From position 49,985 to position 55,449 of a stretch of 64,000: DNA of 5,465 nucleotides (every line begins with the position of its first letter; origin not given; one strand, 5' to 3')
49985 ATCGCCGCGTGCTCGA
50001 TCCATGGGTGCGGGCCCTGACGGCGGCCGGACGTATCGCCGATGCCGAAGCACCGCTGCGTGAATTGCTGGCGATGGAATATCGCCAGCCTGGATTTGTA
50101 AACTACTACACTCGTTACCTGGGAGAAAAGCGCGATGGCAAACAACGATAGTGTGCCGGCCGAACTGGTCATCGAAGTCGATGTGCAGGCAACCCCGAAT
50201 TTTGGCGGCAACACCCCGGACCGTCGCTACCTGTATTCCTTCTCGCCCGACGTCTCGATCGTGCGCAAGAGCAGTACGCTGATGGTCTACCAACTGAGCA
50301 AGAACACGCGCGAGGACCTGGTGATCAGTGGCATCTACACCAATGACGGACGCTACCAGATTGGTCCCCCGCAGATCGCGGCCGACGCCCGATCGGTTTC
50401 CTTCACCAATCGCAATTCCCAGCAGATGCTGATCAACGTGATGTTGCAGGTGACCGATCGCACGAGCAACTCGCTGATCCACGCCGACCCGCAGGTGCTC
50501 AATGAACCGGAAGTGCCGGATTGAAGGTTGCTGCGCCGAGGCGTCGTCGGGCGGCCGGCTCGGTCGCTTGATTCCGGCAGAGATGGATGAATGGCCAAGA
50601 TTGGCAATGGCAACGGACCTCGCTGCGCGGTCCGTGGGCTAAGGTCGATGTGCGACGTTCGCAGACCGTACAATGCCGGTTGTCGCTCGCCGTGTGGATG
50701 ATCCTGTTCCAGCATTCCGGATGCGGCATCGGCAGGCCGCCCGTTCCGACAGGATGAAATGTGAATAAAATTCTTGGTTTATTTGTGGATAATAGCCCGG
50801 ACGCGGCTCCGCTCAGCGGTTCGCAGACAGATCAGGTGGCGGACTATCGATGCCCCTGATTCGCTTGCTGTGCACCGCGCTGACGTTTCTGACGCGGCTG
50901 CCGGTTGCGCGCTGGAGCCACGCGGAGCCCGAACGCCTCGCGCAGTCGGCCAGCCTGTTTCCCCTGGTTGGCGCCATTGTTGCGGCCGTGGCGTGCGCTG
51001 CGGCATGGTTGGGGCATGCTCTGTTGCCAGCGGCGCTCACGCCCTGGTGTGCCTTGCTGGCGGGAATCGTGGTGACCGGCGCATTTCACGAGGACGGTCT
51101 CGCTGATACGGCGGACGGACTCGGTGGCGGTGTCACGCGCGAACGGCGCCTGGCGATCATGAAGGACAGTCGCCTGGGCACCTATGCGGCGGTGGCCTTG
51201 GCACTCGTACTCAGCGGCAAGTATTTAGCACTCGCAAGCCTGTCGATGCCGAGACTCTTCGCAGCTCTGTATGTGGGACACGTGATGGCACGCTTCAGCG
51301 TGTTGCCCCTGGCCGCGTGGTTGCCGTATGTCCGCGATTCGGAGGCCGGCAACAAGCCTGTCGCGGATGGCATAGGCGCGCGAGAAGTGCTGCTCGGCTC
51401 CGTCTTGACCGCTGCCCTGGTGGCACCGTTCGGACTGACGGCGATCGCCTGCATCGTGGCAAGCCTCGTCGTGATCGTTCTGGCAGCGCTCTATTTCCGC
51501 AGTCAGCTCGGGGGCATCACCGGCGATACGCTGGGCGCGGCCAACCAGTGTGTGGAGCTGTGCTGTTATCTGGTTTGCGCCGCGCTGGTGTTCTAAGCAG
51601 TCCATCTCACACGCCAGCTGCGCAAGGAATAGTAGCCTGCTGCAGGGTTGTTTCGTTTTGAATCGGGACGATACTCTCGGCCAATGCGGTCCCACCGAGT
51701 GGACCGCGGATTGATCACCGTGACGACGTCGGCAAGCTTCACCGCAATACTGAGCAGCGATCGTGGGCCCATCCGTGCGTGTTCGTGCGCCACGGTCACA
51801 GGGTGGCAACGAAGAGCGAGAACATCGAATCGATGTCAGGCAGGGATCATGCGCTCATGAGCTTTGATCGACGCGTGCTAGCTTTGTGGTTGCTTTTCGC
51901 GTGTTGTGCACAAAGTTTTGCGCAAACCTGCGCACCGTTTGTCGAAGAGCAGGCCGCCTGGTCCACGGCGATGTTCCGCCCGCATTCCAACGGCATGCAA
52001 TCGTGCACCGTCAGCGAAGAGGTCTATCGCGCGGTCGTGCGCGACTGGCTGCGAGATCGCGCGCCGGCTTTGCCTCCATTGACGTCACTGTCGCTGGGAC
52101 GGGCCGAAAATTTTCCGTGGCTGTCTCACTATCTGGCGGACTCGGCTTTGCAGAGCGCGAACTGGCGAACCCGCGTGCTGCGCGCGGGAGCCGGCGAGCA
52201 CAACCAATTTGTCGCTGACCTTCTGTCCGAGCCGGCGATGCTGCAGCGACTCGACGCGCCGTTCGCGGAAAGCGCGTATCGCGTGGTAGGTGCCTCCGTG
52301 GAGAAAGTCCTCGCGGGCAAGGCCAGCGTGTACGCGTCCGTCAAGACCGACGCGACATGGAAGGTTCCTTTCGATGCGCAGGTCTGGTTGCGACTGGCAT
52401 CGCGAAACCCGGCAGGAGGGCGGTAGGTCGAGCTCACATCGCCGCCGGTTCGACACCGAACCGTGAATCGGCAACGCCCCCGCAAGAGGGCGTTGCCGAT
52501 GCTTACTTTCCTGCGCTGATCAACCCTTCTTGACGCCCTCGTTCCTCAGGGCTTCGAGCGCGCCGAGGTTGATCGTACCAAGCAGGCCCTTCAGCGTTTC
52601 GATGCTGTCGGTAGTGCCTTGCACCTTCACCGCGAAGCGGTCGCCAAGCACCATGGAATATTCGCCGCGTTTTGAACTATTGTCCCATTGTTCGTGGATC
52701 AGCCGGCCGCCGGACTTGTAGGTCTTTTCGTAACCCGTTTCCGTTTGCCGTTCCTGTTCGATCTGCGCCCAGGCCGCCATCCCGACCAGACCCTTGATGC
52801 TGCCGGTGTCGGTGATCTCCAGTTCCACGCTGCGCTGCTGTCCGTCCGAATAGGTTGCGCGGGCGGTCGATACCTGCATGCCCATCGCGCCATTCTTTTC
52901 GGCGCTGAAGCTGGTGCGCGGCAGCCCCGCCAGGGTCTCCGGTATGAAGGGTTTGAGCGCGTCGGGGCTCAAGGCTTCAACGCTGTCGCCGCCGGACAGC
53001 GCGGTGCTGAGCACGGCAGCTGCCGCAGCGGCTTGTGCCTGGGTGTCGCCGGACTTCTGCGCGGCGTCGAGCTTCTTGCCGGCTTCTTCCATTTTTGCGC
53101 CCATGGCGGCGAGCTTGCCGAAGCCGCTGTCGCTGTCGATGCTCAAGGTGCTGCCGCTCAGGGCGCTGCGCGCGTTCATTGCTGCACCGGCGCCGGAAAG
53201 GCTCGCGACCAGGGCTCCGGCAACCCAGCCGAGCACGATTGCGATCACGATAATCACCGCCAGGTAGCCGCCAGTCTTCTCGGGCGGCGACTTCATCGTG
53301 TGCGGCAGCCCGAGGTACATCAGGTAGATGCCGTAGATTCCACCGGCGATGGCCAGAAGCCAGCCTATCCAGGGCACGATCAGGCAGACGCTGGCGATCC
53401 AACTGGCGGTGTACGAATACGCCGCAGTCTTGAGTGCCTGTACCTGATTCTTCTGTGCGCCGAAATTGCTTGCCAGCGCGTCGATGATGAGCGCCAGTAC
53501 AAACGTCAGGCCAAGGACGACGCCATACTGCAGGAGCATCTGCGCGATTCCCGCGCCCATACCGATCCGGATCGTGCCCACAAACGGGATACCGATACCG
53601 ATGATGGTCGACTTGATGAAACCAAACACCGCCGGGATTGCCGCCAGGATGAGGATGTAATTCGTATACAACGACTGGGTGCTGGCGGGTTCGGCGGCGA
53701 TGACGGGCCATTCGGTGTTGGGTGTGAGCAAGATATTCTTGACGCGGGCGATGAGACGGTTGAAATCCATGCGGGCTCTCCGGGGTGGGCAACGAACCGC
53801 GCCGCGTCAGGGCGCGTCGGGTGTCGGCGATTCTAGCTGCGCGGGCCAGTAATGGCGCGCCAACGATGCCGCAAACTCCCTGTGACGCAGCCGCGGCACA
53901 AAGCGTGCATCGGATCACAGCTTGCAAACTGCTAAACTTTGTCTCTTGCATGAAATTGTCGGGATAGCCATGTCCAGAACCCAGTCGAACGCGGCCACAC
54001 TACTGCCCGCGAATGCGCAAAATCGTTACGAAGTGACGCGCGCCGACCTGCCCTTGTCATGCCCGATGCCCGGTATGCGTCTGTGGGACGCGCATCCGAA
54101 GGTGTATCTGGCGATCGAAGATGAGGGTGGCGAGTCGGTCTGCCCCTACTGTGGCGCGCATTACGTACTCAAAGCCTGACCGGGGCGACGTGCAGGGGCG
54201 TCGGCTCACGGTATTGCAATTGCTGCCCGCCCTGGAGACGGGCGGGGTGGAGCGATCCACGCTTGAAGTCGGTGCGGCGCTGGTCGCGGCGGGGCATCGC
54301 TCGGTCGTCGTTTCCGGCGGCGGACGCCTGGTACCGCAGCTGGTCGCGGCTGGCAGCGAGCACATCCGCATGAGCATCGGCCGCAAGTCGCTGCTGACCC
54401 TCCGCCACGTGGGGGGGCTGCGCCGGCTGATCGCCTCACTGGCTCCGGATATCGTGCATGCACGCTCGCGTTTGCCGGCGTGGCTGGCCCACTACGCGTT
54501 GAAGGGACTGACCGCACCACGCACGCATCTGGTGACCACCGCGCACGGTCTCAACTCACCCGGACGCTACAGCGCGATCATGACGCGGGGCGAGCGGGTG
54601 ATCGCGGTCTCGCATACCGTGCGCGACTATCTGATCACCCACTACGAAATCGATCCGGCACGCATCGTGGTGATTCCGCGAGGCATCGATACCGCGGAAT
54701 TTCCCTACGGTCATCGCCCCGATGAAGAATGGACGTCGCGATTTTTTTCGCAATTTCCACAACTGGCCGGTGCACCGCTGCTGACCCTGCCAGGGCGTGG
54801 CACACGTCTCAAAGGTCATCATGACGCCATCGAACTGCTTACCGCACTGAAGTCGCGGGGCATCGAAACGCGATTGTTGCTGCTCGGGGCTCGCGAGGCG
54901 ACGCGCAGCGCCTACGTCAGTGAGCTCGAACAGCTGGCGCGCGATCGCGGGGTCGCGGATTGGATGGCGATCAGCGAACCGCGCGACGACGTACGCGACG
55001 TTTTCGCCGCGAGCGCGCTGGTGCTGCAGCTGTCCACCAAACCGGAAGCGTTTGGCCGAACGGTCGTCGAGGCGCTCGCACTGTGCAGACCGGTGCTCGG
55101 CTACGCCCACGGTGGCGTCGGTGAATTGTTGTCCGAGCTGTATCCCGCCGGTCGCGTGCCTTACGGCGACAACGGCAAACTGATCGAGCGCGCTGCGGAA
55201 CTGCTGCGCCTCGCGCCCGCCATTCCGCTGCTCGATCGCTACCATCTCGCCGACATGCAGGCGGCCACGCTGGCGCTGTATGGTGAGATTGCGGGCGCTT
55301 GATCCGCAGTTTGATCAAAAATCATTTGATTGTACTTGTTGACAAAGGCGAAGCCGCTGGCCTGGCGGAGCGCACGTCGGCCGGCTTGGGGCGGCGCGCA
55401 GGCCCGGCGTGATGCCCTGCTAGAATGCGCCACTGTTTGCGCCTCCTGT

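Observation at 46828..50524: Two-gene module: membrane-spanning wHTH-STAND NTPase-TPR protein translationally coupled to a small beta-rich protein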

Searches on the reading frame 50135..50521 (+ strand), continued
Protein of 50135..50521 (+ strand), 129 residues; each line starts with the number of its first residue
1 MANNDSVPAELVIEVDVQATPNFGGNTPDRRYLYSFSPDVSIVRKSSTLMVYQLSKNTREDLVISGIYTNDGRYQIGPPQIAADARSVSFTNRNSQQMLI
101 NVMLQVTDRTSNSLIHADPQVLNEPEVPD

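Call 62: find_encoding_contigs(protein=P0160, flank=6000, max_places=3)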
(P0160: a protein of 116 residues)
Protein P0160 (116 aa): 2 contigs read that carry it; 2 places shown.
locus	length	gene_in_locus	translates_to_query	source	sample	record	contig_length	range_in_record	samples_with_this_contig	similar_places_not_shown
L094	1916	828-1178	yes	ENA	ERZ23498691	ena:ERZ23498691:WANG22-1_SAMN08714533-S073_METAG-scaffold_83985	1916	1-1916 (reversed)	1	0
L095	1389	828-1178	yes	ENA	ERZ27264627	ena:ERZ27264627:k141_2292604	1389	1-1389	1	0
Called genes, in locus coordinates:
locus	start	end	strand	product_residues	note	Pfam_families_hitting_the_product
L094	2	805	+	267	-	?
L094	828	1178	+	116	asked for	PF08985:DP-EP (weak)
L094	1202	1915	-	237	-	?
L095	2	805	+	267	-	?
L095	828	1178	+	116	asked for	PF08985:DP-EP (weak)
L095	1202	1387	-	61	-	?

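Call 63: find_encoding_contigs(protein=P0200, flank=6000, max_places=3)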
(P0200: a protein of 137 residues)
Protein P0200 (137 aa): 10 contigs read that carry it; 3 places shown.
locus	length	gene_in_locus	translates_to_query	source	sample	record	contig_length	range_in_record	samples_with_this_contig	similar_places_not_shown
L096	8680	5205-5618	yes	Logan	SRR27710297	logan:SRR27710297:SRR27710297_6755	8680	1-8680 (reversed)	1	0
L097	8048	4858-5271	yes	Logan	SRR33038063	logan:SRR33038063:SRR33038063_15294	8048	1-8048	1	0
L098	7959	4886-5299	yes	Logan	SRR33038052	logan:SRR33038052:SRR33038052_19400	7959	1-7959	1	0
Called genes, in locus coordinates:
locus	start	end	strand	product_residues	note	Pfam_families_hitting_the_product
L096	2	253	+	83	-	?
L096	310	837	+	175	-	PF00583:Acetyltransf_1, PF13673:Acetyltransf_10, PF13508:Acetyltransf_7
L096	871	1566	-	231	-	-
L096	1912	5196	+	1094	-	PF00486:Trans_reg_C, PF13191:AAA_16, PF20703:nSTAND1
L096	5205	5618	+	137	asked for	PF08985:DP-EP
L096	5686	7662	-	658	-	-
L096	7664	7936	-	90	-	-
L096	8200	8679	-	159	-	?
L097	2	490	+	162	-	?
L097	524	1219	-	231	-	-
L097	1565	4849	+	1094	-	PF00486:Trans_reg_C, PF13191:AAA_16, PF20703:nSTAND1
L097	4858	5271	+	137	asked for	PF08985:DP-EP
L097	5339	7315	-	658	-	-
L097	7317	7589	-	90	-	-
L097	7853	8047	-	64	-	?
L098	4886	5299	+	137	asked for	PF08985:DP-EP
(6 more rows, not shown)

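Call 79: search_solved_structures(query=L001:2448-4268:-, max_evalue=1)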
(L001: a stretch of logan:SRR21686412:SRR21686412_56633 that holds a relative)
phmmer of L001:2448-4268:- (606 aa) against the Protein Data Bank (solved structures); distinct sequences matched with E-value up to 1: 0.

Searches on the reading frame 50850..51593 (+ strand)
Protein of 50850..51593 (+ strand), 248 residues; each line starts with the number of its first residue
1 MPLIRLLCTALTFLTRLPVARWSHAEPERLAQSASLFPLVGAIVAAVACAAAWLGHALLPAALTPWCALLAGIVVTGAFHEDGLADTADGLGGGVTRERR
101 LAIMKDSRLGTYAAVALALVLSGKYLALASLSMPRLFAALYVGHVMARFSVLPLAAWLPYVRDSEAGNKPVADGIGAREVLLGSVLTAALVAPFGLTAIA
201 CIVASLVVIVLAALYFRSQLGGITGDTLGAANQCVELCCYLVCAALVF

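Call 75: search_protein_families(library=pfam, proteins=[window:50850-51593:+], max_evalue=0.0001)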
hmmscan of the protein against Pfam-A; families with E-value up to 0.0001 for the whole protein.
window:50850-51593:+ (248 aa): 1 family
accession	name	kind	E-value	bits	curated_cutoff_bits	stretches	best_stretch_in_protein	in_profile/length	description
PF02654.20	CobS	-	1.2e-50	173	23.2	1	10-241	1-207/207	Cobalamin-5-phosphate synthase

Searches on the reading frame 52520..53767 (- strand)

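Call 75: search_protein_families(library=pfam, proteins=[window:52520-53767:-], max_evalue=0.0001)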
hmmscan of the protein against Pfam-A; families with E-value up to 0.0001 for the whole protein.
window:52520-53767:- (415 aa): 1 family
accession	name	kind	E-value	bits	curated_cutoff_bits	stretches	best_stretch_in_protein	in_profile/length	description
PF04893.22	Yip1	-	3.4e-18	66.5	28.6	1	11-183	2-172/173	Yip1 domain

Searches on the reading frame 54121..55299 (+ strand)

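Call 75: search_protein_families(library=pfam, proteins=[window:54121-55299:+], max_evalue=0.0001)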
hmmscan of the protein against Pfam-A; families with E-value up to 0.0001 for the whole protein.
window:54121-55299:+ (393 aa): 5 families
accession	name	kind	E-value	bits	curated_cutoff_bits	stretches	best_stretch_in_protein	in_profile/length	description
PF13439.12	Glyco_transf_4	-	6.3e-29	101.6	28.5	1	41-192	2-169/170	Glycosyltransferase Family 4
PF13579.12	Glyco_trans_4_4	-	1.3e-14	55.3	29.7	1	41-188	1-158/158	Glycosyl transferase 4-like domain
PF00534.26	Glycos_transf_1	-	9.4e-14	51.7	26.4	1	218-343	15-137/172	Glycosyl transferases group 1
PF13692.12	Glyco_trans_1_4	-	8.2e-10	39.5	27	1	221-362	4-140/142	Glycosyl transferases group 1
PF20706.3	GT4-conflict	-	2.5e-09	37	26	1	214-341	193-324/385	Family 4 Glycosyltransferase in conflict systems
